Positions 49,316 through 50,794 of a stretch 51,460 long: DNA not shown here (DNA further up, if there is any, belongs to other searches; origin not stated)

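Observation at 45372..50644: Sigma-54-controlled four-gene locus: short ADI/amidinotransferase-fold enzyme, RocR-like activator, YfcC transporter and M20 amidohydrolase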

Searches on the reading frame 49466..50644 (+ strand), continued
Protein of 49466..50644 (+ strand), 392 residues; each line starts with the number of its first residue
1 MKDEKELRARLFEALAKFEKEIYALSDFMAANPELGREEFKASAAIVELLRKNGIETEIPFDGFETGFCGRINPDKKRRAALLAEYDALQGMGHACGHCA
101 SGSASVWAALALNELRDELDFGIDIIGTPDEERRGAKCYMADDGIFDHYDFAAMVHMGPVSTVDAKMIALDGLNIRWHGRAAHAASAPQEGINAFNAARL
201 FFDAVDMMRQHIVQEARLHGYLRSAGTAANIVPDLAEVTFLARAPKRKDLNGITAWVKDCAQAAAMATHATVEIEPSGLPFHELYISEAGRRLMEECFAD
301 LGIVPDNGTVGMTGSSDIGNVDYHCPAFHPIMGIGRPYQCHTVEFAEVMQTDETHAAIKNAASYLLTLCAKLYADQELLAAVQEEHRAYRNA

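Call 73: search_protein_families(library=ncbifam, proteins=[L085:8282-9157:+, L086:4644-5498:+, L086:3820-4596:+, L086:1062-1835:-, L087:4123-4998:+, L086:8179-9831:+, L086:1959-2891:+, L087:10791-11732:+], max_evalue=0.00001)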
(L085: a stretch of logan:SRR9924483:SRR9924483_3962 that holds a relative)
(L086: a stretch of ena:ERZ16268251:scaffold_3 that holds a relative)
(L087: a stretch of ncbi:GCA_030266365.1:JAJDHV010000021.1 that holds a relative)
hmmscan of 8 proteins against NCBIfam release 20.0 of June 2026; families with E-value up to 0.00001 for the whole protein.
L085:8282-9157:+ (291 aa): 4 families
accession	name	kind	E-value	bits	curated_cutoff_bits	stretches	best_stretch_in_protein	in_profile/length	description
NF002381.0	PRK01388.1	subfamily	2.2e-25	89.4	414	2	80-206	157-288/405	arginine deiminase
TIGR01078.1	arcA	equivalog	2.4e-22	79.3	489.1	2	80-209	156-291/408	arginine deiminase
NF045660.1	DiMthArgaseDdahStm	equivalog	6.7e-18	65.4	340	1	44-285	25-246/249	dimethylargininase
NF045658.1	DiMArgaseDdah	equivalog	3.1e-15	56.7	450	1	40-284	23-250/254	dimethylargininase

L086:4644-5498:+ (284 aa): 4 families
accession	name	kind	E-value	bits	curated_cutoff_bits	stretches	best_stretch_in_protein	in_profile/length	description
NF002381.0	PRK01388.1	subfamily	1.4e-25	90.1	414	2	213-283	327-402/405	arginine deiminase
TIGR01078.1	arcA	equivalog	8.2e-24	84.1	489.1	2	213-283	337-405/408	arginine deiminase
NF045660.1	DiMthArgaseDdahStm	equivalog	1e-17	64.7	340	1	41-278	29-246/249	dimethylargininase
NF045658.1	DiMArgaseDdah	equivalog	8.8e-16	58.4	450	1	33-277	23-250/254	dimethylargininase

L086:3820-4596:+ (258 aa): 7 families
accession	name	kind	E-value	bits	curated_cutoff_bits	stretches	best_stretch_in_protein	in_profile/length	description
NF045658.1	DiMArgaseDdah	equivalog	7.5e-121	402.7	450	1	3-258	1-254/254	dimethylargininase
NF045660.1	DiMthArgaseDdahStm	equivalog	1.1e-59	202.3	340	1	7-257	2-248/249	dimethylargininase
NF045659.1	DiMArgaseDdahMtb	equivalog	3.9e-13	49.2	300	1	30-256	51-281/283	dimethylargininase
NF002381.0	PRK01388.1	subfamily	4.9e-10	38.9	414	1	62-198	154-299/405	arginine deiminase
TIGR01078.1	arcA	equivalog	1.5e-08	33.9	489.1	0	62-202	153-306/408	arginine deiminase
NF052232.1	Arg_dihydro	equivalog_domain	3.2e-07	29.9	450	1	31-257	32-266/266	arginine dihydrolase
NF046062.1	citrull_CtlX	equivalog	4.3e-07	29.3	334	1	32-155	37-172/299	citrulline utilization hydrolase CtlX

L086:1062-1835:- (257 aa): 4 families
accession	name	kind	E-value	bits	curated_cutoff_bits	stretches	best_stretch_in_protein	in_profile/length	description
NF045658.1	DiMArgaseDdah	equivalog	1.2e-84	284.1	450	1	1-257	1-254/254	dimethylargininase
NF045660.1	DiMthArgaseDdahStm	equivalog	3.9e-49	167.7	340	1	5-256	2-248/249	dimethylargininase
NF045659.1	DiMArgaseDdahMtb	equivalog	6.2e-08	32.1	300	1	29-148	51-168/283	dimethylargininase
NF002381.0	PRK01388.1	subfamily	9.6e-06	24.7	414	0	61-145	154-244/405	arginine deiminase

L087:4123-4998:+ (291 aa): 4 families
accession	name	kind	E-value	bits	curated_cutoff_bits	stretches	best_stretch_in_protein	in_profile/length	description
NF002381.0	PRK01388.1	subfamily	2.3e-15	56.4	414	1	234-291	347-403/405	arginine deiminase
NF045658.1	DiMArgaseDdah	equivalog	2.1e-14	53.9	450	1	45-284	27-250/254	dimethylargininase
TIGR01078.1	arcA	equivalog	2.1e-14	53.1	489.1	1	233-291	349-406/408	arginine deiminase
NF045660.1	DiMthArgaseDdahStm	equivalog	8.9e-12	45.3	340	1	43-285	23-246/249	dimethylargininase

L086:8179-9831:+ (550 aa): 10 families
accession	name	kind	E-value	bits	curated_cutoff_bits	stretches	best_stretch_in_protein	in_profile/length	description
NF005710.0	PRK07522.1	subfamily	9.7e-09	34.9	412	1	125-258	97-219/391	acetylornithine deacetylase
NF009557.0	PRK13009.1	equivalog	5.3e-08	32.4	284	0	125-254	88-214/377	succinyl-diaminopimelate desuccinylase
NF006399.0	PRK08651.1-2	equivalog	1.9e-07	30.5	381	1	68-254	59-212/405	succinyl-diaminopimelate desuccinylase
TIGR01900.1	dapE-gram_pos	equivalog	2.5e-07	29.9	304.2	1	65-257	47-201/351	succinyl-diaminopimelate desuccinylase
NF006405.0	PRK08652.1-3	equivalog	1.1e-06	28.1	455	1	90-257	46-202/367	acetylornithine deacetylase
TIGR01910.1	DapE-ArgE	subfamily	1.9e-06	27.3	217.6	0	126-180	94-149/373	ArgE/DapE family deacylase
TIGR01246.1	dapE_proteo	equivalog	2.1e-06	27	361.8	0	123-253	82-209/370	succinyl-diaminopimelate desuccinylase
TIGR01892.1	AcOrn-deacetyl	equivalog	3.1e-06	26.5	297.7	0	125-257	87-205/365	acetylornithine deacetylase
NF009558.0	PRK13013.1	equivalog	4.8e-06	25.5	428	0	126-256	114-237/429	acetylornithine deacetylase/succinyl-diaminopimelate desuccinylase family protein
NF006400.0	PRK08651.1-3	equivalog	9.6e-06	24.6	374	0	127-255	113-231/410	succinyl-diaminopimelate desuccinylase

L086:1959-2891:+ (310 aa): 5 families
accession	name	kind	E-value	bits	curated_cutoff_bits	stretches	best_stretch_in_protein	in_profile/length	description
TIGR01230.1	agmatinase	equivalog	2.7e-61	207.6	174.3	1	21-295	7-271/275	agmatinase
NF002564.0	PRK02190.1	subfamily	1.3e-53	182.1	302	1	19-300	25-301/307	agmatinase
TIGR01229.1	rocF_arginase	equivalog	1.7e-27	96.6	227.6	1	106-280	84-276/300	arginase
TIGR01227.1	hutG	equivalog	1.8e-27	96.3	229.15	1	18-281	26-290/307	formimidoylglutamase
NF010347.0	PRK13775.1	equivalog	1.4e-14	54.1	381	1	30-280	52-307/331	formimidoylglutamase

L087:10791-11732:+ (313 aa): 5 families
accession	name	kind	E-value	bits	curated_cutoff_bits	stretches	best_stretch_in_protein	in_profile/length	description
NF002564.0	PRK02190.1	subfamily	2.4e-44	151.8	302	1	14-300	33-301/307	agmatinase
TIGR01230.1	agmatinase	equivalog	1.3e-37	129.9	174.3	1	18-297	17-273/275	agmatinase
TIGR01227.1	hutG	equivalog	1.1e-36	126.6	229.15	1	12-297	33-306/307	formimidoylglutamase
TIGR01229.1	rocF_arginase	equivalog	3.7e-21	75.7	227.6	1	31-285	13-281/300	arginase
NF010347.0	PRK13775.1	equivalog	2.4e-09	36.9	381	1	69-294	91-321/331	formimidoylglutamase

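Call 76: find_encoding_contigs(protein=P0308, flank=6000, max_places=1)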
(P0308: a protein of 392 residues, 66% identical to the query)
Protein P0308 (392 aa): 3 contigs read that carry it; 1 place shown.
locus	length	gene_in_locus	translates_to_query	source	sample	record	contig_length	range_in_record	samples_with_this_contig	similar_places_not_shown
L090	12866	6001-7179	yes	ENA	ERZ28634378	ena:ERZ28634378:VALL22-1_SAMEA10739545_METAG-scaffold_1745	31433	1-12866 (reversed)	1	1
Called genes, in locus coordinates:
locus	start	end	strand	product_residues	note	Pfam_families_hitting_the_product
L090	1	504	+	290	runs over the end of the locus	PF00231:ATP-synt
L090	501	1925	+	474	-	PF02874:ATP-synt_ab_N, PF00006:ATP-synt_ab, PF22919:ATP-synt_VA_C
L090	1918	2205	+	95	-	PF02823:ATP-synt_DE_N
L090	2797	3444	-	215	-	PF00392:GntR, PF07729:FCD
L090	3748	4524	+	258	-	PF19420:DDAH_eukar, PF02274:ADI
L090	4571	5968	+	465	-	PF03606:DcuC, PF03806:ABG_transport (weak)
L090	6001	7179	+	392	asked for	PF01546:Peptidase_M20, PF07687:M20_dimer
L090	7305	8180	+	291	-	PF19420:DDAH_eukar, PF02274:ADI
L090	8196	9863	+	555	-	PF01546:Peptidase_M20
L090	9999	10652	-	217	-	PF02254:TrkA_N, PF02080:TrkA_C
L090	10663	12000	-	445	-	PF02386:TrkH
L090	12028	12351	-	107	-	PF01022:HTH_5 (weak), PF12840:HTH_20 (weak)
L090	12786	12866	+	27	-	?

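Call 77: find_encoding_contigs(protein=P0317, flank=6000, max_places=1)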
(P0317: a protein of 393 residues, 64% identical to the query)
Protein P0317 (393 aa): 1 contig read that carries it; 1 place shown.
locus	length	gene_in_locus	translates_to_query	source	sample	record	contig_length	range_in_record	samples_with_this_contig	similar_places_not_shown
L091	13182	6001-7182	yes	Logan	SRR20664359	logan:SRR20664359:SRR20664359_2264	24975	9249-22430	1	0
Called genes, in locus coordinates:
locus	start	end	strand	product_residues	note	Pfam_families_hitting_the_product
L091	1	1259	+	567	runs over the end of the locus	PF00920:ILVD_EDD_N, PF24877:ILV_EDD_C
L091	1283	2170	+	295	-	PF05448:AXE1 (faint), PF02129:Peptidase_S15, PF12146:Hydrolase_4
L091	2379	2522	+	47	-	-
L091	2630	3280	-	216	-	PF00392:GntR, PF07729:FCD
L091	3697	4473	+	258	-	PF19420:DDAH_eukar, PF02274:ADI (faint)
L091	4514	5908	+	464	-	PF03606:DcuC, PF02667:SCFA_trans, PF03806:ABG_transport (weak)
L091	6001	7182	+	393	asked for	PF01546:Peptidase_M20, PF07687:M20_dimer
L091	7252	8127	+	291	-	PF19420:DDAH_eukar, PF02274:ADI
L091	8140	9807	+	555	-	PF01546:Peptidase_M20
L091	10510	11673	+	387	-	PF05222:AlaDh_PNT_N, PF00070:Pyr_redox (faint), PF01262:AlaDh_PNT_C, PF01488:Shikimate_DH (weak), PF02826:2-Hacid_dh_C (weak)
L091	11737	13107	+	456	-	PF03616:Glt_symporter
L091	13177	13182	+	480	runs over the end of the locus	PF00158:Sigma54_activat, PF14532:Sigma54_activ_2, PF07724:AAA_2 (weak), PF07728:AAA_5 (weak), PF25601:AAA_lid_14, PF02954:HTH_8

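Call 78: find_encoding_contigs(protein=P0391, flank=6000, max_places=1)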
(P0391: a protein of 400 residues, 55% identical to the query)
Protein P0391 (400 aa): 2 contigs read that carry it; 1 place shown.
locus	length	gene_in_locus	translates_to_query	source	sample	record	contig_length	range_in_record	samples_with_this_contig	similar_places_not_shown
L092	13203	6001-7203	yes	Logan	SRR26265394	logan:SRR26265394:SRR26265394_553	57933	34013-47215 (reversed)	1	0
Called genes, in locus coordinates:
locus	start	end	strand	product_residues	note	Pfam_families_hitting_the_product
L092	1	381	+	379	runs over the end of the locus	PF07969:Amidohydro_3 (faint), PF01979:Amidohydro_1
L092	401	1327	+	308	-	PF03812:KdgT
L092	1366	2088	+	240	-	PF03737:RraA-like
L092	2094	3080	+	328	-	PF03812:KdgT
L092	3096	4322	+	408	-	PF01979:Amidohydro_1, PF07969:Amidohydro_3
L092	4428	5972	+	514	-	PF03806:ABG_transport, PF02667:SCFA_trans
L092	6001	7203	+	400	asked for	PF01546:Peptidase_M20 (weak), PF07687:M20_dimer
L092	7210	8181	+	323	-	PF00389:2-Hacid_dh, PF02826:2-Hacid_dh_C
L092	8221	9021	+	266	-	PF00753:Lactamase_B, PF23023:Anti-Pycsar_Apyc1 (weak)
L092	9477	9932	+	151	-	-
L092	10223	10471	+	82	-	PF00232:Glyco_hydro_1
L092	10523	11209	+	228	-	PF00232:Glyco_hydro_1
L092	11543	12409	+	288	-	PF01418:HTH_6, PF01380:SIS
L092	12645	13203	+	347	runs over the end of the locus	PF03401:TctC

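Call 79: find_encoding_contigs(protein=P0409, flank=6000, max_places=1)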
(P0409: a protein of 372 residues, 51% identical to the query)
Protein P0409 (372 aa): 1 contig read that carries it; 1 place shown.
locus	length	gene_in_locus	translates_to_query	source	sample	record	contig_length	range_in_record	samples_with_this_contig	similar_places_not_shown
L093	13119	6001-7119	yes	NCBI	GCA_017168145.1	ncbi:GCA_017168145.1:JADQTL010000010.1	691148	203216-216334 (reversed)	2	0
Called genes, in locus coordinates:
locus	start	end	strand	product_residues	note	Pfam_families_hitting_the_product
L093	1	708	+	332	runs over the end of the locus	PF01207:Dus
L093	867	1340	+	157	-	PF03449:GreA_GreB_N, PF01272:GreA_GreB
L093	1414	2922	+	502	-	PF01336:tRNA_anti-codon, PF00152:tRNA-synt_2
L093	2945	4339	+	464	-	PF01336:tRNA_anti-codon, PF00152:tRNA-synt_2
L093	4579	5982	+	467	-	PF03606:DcuC, PF03806:ABG_transport (weak)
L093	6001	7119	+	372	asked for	PF01546:Peptidase_M20 (weak), PF07687:M20_dimer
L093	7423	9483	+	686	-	PF00009:GTP_EFTU, PF01926:MMR_HSR1 (weak), PF22042:EF-G_D2, PF03144:GTP_EFTU_D2, PF14492:EFG_III, PF03764:EFG_IV, PF00679:EFG_C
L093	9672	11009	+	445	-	-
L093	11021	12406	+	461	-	PF18073:Zn_ribbon_LapB, PF03796:DnaB_C, PF13481:AAA_25, PF23442:DUF7125 (weak), PF06745:ATPase, PF13541:ChlI, PF05362:Lon_C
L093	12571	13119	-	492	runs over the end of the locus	PF00512:HisKA, PF02518:HATPase_c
